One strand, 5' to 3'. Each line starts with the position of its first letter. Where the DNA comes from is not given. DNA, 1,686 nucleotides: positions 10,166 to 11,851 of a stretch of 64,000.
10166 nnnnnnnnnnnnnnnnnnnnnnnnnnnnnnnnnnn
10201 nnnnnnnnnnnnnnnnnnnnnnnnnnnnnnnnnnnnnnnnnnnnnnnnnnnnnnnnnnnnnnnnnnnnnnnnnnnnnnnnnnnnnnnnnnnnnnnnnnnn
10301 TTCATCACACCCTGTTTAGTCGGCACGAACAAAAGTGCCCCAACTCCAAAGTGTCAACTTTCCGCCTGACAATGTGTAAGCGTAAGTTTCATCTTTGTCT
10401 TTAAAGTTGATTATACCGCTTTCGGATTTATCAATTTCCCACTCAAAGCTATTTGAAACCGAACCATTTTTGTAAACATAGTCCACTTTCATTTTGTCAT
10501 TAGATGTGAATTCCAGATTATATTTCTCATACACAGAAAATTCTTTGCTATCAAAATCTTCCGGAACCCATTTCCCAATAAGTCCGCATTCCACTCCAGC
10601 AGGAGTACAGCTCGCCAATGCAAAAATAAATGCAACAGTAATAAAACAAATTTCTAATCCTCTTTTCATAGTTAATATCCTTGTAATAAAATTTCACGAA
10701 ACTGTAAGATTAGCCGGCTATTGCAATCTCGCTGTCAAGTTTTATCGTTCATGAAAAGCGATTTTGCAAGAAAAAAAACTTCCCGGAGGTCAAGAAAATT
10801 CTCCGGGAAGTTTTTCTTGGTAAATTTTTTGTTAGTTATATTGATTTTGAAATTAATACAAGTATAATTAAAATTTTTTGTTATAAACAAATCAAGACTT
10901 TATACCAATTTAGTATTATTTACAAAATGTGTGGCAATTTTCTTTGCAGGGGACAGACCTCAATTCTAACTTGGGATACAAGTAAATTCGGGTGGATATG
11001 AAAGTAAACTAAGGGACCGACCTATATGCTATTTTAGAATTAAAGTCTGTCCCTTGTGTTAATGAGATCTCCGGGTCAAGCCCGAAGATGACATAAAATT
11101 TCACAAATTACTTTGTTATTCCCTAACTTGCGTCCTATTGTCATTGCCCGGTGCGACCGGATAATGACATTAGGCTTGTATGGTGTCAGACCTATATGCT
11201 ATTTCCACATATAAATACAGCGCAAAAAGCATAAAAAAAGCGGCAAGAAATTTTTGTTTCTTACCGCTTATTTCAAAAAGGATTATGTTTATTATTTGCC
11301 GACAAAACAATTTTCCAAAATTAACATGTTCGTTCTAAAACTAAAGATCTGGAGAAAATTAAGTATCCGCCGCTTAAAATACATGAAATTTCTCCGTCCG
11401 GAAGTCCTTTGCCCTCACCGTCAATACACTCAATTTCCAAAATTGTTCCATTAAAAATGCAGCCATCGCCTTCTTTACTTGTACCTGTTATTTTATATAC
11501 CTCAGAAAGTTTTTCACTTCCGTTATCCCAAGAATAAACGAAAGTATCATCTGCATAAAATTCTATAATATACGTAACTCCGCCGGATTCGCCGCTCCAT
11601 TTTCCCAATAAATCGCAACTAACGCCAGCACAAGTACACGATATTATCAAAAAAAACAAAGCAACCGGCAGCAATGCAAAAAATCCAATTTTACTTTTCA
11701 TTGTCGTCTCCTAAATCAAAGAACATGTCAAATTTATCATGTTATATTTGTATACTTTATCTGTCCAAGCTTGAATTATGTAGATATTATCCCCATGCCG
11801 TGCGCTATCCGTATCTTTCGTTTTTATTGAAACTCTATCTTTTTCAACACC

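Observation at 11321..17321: Five tandem paralogous lipoproteins with near-identical junction cassettes across the gene boundaries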

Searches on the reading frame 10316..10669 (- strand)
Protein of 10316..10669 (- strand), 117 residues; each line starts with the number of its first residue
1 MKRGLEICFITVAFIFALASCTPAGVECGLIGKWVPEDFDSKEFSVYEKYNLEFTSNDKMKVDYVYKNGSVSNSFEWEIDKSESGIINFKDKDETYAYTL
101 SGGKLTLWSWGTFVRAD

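Call 7: search_protein_families(library=pfam, proteins=[window:10316-10669:-], max_evalue=1)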
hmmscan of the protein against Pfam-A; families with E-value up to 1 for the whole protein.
window:10316-10669:- (117 aa): 3 families
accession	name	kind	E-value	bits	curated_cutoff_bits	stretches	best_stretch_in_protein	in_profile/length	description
PF13648.12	Lipocalin_4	-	1.4e-05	26.3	22.4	1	30-107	1-89/89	Lipocalin-like domain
PF19119.5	DUF5803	-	0.027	14.5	25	1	41-104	24-89/196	Family of unknown function (DUF5803)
PF25729.1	crAss_MUZ_C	-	0.034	15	27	1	44-90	7-55/83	Crassvirus muzzle protein C-terminal domain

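Call 8: search_protein_families(library=ncbifam, proteins=[window:10316-10669:-], max_evalue=1)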
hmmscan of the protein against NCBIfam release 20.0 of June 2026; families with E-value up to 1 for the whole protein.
window:10316-10669:- (117 aa): 0 families

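Call 69: search_protein_families(library=padloc, proteins=[window:10316-10669:-], max_evalue=0.1)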
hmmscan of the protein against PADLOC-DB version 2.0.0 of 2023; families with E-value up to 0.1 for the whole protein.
window:10316-10669:- (117 aa): 0 families

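Call 70: search_protein_families(library=phrogs, proteins=[window:10316-10669:-], max_evalue=0.1)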
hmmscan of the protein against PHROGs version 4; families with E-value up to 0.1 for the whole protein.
window:10316-10669:- (117 aa): 0 families

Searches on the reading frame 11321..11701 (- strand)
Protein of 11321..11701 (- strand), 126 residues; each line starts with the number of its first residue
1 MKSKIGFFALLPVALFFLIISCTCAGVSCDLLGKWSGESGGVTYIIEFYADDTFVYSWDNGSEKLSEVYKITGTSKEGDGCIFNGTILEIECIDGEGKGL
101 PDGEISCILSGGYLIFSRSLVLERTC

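Call 7: search_protein_families(library=pfam, proteins=[window:11321-11701:-], max_evalue=1)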
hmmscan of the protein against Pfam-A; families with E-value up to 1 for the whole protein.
window:11321-11701:- (126 aa): 1 family
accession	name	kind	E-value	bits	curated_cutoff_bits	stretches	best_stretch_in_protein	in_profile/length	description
PF23862.1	CdsD_C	-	0.13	12.7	27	1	69-91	3-28/56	CdsD C-terminal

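Call 8: search_protein_families(library=ncbifam, proteins=[window:11321-11701:-], max_evalue=1)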
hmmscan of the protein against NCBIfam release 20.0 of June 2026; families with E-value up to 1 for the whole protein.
window:11321-11701:- (126 aa): 0 families

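Call 69: search_protein_families(library=padloc, proteins=[window:11321-11701:-], max_evalue=0.1)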
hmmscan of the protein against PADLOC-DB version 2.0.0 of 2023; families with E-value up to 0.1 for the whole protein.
window:11321-11701:- (126 aa): 0 families

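Call 70: search_protein_families(library=phrogs, proteins=[window:11321-11701:-], max_evalue=0.1)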
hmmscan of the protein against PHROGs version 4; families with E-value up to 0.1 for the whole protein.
window:11321-11701:- (126 aa): 0 families
